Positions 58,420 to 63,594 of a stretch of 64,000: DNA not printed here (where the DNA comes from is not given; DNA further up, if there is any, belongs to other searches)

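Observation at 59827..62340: Fourteen tandem ~60 aa six-cysteine repeats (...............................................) in a 1625 aa secreted protein: an unrecognised Cys-rich repeat module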

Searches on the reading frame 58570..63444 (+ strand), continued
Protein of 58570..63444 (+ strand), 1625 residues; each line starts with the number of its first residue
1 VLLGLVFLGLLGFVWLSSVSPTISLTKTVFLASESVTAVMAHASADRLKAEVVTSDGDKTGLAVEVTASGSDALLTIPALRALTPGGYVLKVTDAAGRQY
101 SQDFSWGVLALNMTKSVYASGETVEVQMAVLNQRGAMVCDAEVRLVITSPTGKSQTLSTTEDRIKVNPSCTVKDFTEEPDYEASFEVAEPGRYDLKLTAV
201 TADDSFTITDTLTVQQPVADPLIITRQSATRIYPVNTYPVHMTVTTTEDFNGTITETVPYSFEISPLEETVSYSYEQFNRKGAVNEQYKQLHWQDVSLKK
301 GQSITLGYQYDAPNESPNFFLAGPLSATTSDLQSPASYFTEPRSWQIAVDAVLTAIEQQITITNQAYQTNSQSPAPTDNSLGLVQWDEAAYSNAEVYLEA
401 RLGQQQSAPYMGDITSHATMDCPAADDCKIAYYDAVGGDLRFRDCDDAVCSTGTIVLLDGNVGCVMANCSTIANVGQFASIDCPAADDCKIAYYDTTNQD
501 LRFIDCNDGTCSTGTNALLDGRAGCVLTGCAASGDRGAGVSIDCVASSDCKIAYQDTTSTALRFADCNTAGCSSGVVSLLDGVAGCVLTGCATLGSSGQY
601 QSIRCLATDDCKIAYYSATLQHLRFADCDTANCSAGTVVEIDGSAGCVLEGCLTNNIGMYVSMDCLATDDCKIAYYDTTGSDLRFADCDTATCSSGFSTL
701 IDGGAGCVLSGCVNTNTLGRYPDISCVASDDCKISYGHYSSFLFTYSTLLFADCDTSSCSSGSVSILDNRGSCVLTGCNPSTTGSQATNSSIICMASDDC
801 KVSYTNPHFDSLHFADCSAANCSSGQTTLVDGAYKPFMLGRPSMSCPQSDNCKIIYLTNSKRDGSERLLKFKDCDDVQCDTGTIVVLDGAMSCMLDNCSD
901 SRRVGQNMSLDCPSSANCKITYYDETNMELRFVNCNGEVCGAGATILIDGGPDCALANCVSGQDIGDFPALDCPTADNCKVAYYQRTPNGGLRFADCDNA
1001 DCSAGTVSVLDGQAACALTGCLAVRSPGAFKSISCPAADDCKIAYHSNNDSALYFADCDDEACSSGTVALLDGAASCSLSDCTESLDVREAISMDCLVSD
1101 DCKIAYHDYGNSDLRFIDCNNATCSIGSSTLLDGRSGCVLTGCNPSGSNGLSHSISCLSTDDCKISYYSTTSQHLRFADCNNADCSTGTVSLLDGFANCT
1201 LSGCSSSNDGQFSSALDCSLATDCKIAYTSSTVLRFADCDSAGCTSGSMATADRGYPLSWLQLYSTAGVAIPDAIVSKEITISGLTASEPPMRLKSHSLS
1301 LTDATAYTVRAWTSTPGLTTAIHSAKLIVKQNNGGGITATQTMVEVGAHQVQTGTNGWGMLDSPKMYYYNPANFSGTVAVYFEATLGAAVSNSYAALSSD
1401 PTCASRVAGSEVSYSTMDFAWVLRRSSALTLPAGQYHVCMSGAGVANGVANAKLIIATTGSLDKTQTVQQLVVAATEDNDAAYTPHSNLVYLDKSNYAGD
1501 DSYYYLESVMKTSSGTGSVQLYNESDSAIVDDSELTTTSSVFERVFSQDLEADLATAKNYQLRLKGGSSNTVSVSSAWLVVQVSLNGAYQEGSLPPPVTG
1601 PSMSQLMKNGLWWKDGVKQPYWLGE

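Call 60: list_cluster_members(proteins=[P0001, P0014, P0015, P0016, P0021, P0058])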
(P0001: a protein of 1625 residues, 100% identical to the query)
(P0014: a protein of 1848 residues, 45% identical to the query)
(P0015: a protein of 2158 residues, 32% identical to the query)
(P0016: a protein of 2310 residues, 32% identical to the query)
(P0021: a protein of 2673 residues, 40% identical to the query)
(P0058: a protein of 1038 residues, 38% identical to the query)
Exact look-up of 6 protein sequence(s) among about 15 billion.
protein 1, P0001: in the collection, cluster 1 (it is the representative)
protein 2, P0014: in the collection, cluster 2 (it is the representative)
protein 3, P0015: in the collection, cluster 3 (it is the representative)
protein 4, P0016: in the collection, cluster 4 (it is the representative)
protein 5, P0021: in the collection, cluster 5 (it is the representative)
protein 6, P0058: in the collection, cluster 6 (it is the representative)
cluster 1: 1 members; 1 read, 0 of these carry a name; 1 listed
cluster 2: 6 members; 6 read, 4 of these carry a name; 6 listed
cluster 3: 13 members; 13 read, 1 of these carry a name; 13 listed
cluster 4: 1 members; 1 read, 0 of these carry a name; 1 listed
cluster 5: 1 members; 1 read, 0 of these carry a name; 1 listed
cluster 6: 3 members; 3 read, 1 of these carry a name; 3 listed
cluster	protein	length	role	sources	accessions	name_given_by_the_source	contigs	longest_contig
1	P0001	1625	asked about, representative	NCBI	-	-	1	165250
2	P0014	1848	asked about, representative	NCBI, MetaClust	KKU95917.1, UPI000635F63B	MAG: hypothetical protein UY28_C0042G0003, partial [Candidatus Amesbacteria bacterium ... | status=active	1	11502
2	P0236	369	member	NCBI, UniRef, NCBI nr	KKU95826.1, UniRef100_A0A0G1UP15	MAG: hypothetical protein UY28_C0043G0002 [Candidatus Amesbacteria bacterium ... | LamG-like jellyroll fold domain-containing protein n=1 Tax=Candidatus Amesbacteria ...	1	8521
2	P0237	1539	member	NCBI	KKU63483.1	MAG: hypothetical protein UX86_C0023G0001, partial [Candidatus Amesbacteria bacterium ...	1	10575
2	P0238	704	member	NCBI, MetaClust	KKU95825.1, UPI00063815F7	MAG: hypothetical protein UY28_C0043G0001, partial [Candidatus Amesbacteria bacterium ... | status=active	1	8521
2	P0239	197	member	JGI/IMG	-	-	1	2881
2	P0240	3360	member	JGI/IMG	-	-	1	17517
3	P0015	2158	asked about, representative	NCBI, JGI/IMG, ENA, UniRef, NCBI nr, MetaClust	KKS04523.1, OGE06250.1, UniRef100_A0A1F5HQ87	hypothetical protein A2W70_00230 [Candidatus Curtissbacteria bacterium ... | Glycosyltransferase 2-like domain-containing protein n=2 Tax=Candidatus ... | MAG: hypothetical protein UU56_C0005G0022 [Candidatus Curtissbacteria bacterium ...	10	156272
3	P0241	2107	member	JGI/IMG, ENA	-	-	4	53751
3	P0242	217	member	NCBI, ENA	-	-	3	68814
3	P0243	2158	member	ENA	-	-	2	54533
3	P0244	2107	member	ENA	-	-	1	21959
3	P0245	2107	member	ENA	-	-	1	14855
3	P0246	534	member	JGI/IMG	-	-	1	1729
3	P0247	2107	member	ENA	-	-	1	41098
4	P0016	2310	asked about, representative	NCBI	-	-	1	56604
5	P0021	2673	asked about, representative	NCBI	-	-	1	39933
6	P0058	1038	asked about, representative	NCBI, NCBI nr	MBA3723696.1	MAG: M23 family metallopeptidase [Candidatus Levybacteria bacterium] | M23 family metallopeptidase [Candidatus Levybacteria bacterium]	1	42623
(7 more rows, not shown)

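Call 62: find_related_loci(query=window:58570-63444:+, collection=genome_contigs, flank=6000)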
Query window:58570-63444:+ (1625 aa) in genome_contigs; peptide patterns used: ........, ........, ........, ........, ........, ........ (x = any residue, [..] = any of these).
14 stretches matched a pattern; 2 encode a relative of the query (tblastn E <= 1e-3); 2 distinct loci.
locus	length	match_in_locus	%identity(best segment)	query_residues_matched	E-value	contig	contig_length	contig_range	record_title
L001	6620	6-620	41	416-1253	8e-40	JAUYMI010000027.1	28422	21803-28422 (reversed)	MAG: bacterium isolate C24_metabat.bin.8 C24_k141_565281, whole genome shotgun sequence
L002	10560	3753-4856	32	396-1257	2e-37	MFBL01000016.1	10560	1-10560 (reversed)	MAG: Candidatus Curtissbacteria bacterium RIFCSPHIGHO2_12_FULL_41_17 rifcsphigho2_12_scaffold_22915, whole genome shotgu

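Call 76: find_encoding_contigs(protein=P0003, flank=7000, max_places=2)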
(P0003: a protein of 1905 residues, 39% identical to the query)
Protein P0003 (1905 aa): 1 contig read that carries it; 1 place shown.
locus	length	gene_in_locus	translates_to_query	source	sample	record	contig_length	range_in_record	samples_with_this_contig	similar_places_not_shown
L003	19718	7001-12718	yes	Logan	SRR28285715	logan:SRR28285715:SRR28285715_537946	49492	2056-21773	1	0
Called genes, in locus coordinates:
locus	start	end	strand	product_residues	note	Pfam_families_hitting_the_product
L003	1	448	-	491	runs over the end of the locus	PF00006:ATP-synt_ab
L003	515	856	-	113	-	PF05635:23S_rRNA_IVP (weak)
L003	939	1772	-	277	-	-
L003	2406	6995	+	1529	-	PF13229:Beta_helix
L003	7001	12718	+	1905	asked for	PF01551:Peptidase_M23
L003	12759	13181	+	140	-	-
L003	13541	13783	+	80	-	-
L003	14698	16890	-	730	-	PF00149:Metallophos (weak), PF24517:CBM96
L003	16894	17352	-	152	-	PF27226:AF_1845 (weak)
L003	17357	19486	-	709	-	PF16317:Glyco_hydro_99, PF16402:DUF5010 (faint), PF00149:Metallophos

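Call 77: find_encoding_contigs(protein=P0011, flank=7000, max_places=2)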
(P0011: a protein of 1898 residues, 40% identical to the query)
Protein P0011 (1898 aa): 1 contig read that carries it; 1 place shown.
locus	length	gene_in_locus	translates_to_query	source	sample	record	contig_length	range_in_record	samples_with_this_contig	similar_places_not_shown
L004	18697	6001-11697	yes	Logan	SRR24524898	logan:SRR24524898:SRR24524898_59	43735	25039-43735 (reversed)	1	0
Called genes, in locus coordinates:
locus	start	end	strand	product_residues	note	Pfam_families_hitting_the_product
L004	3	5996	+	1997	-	?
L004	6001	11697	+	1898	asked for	-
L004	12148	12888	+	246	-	PF13399:LytR_C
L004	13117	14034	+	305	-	-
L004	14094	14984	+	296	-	-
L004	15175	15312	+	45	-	-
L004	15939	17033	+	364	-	-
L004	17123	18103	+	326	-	PF01391:Collagen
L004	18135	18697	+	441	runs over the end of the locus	-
